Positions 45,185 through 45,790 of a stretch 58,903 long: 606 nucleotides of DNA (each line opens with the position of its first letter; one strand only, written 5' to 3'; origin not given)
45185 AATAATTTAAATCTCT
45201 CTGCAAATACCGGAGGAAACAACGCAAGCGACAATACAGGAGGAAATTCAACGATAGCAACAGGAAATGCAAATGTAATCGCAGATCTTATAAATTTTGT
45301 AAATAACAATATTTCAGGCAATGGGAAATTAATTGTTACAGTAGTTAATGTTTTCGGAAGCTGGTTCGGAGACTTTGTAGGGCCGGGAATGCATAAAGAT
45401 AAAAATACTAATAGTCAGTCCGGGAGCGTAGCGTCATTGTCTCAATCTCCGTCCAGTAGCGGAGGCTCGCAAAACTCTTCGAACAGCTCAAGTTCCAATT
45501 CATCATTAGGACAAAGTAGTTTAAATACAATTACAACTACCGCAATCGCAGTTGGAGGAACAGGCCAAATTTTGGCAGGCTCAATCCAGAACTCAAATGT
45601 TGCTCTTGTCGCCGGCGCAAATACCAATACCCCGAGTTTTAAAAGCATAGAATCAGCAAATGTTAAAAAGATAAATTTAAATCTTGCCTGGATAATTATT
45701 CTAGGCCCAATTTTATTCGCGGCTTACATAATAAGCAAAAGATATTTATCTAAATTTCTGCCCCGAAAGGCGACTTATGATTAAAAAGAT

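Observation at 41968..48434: Sortase-linked cluster of four paralogous Asn/Gly/Thr-rich solenoid-type repeat proteins: candidate undescribed surface-fibre / functional-amyloid-like system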

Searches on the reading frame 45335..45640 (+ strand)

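Call 52: search_protein_families(library=pfam, max_evalue=10, proteins=[window:45335-45640:+])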
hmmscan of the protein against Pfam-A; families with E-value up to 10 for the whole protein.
window:45335-45640:+ (102 aa): 1 family
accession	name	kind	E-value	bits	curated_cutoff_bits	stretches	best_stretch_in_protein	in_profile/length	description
PF18876.6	AFF4_CHD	-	7.2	6.4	24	1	27-64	154-191/264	AFF4, C-terminal homology domain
